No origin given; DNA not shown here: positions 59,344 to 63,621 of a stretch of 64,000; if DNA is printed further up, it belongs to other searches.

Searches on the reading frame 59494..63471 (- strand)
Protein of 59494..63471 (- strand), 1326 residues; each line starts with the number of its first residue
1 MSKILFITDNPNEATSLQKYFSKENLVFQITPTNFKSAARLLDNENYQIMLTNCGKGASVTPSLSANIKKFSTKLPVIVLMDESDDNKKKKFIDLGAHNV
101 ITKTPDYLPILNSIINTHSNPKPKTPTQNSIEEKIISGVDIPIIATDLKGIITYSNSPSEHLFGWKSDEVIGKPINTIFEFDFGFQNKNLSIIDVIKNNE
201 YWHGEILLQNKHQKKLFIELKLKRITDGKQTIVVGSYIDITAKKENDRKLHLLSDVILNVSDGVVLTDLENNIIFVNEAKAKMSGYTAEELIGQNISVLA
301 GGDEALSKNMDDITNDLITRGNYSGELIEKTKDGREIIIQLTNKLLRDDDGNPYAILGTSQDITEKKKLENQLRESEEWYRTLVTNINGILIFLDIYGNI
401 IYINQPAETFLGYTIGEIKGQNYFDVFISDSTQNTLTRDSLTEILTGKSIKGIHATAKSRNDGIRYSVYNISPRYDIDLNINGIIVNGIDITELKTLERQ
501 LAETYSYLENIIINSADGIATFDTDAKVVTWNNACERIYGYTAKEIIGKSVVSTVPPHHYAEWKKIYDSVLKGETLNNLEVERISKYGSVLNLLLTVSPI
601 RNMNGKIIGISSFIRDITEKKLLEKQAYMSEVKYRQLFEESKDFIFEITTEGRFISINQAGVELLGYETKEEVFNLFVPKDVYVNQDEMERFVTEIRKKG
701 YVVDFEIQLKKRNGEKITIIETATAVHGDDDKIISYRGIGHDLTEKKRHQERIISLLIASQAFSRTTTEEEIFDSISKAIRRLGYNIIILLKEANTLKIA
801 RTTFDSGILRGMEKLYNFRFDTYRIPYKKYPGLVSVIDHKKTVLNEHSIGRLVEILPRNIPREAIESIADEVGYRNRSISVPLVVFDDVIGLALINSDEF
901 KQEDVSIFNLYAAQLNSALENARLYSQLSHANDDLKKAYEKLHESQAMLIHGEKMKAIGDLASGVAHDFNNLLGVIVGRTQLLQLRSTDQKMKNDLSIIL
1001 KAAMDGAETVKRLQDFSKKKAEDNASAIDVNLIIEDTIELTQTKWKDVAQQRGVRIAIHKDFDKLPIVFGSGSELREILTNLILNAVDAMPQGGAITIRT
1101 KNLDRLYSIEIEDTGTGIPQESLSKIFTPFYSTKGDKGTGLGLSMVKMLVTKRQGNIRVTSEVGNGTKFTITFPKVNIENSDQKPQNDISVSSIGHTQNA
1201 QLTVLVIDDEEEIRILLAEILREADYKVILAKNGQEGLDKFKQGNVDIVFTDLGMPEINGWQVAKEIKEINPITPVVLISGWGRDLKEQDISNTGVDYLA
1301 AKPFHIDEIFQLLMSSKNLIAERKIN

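Call 94: search_protein_families(library=pfam, proteins=[window:59494-63471:-], max_evalue=0.001)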
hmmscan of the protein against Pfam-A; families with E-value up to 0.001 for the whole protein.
window:59494-63471:- (1326 aa): 13 families
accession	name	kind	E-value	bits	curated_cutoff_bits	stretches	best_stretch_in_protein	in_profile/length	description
PF00989.32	PAS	-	7.6e-63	210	22.6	5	508-617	3-113/113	PAS fold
PF13426.13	PAS_9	-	2.4e-59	198.4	27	5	261-365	1-103/103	PAS domain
PF08448.16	PAS_4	-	3.8e-41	140.2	23.1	4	514-621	3-109/110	PAS fold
PF00072.30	Response_reg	-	6.1e-31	107.3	30.2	2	1204-1312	1-109/111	Response regulator receiver domain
PF13188.13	PAS_8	-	2.8e-28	97.2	21.8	4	633-692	2-61/65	PAS domain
PF08447.18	PAS_3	-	1.1e-27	96.6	25.6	2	529-613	2-88/89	PAS fold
PF02518.31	HATPase_c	-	1.3e-26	93.7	26.4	1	1073-1175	4-109/111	Histidine kinase-, DNA gyrase B-, and HSP90-like ATPase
PF18095.7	PAS_12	-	9.2e-07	29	22.6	0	264-345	60-137/153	UPF0242 C-terminal PAS-like domain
PF00512.31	HisKA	-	2.9e-06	27.7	26.9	1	959-1021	3-65/66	His Kinase A (phospho-acceptor) domain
PF24820.1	Diguanyl_cycl_sensor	-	3e-06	27.6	28.1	0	384-430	2-47/109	Diguanylate cyclase-like sensor domain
PF12860.13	PAS_7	-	1.4e-05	25.6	27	0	516-550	5-40/115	PAS fold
PF13596.12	PAS_10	-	6.9e-05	23.9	22.1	0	519-618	12-106/106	PAS domain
PF14501.12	HATPase_c_5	-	0.00044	20.6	22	0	1075-1162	6-91/102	GHKL domain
